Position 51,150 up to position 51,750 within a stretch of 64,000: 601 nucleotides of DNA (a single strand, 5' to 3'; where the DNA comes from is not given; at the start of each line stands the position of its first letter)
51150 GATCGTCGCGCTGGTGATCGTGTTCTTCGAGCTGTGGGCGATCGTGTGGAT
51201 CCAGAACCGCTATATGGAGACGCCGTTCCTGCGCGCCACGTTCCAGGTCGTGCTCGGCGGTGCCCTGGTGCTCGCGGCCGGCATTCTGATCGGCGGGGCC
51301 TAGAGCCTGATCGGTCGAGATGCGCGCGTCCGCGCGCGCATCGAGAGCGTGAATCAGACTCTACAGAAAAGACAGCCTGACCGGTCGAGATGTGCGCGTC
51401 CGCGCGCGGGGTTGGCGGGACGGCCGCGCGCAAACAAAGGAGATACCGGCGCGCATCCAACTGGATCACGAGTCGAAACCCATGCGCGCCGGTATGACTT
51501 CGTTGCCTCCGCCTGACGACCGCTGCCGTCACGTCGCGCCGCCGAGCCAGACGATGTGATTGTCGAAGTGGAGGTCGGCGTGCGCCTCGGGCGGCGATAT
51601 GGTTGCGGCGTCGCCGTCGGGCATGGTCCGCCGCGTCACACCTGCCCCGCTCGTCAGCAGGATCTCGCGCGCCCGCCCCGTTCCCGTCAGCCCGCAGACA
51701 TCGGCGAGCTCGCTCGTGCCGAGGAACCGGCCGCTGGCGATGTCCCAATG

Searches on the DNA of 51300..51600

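Call 78: search_rna_families(source=window, start=51300, end=51600, threshold=evalue, max_evalue=10, show_alignments=1)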
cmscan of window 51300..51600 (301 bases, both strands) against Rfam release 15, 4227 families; matches with E-value up to 10: 3.
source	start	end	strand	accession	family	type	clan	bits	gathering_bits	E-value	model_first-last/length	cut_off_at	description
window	51509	51587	+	RF02507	Atu_Ti3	Gene; sRNA;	-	16.2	50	0.74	1-89/89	no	Rhizobiales sRNA Atu_Ti3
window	51323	51338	+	RF01340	CRISPR-DR29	Gene; CRISPR;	-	14.7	39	2.5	8-23/37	no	CRISPR RNA direct repeat element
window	51443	51495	-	RF04104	MIR918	Gene; miRNA;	-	13.4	268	4.3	1-265/265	no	MIR918 microRNA precursor family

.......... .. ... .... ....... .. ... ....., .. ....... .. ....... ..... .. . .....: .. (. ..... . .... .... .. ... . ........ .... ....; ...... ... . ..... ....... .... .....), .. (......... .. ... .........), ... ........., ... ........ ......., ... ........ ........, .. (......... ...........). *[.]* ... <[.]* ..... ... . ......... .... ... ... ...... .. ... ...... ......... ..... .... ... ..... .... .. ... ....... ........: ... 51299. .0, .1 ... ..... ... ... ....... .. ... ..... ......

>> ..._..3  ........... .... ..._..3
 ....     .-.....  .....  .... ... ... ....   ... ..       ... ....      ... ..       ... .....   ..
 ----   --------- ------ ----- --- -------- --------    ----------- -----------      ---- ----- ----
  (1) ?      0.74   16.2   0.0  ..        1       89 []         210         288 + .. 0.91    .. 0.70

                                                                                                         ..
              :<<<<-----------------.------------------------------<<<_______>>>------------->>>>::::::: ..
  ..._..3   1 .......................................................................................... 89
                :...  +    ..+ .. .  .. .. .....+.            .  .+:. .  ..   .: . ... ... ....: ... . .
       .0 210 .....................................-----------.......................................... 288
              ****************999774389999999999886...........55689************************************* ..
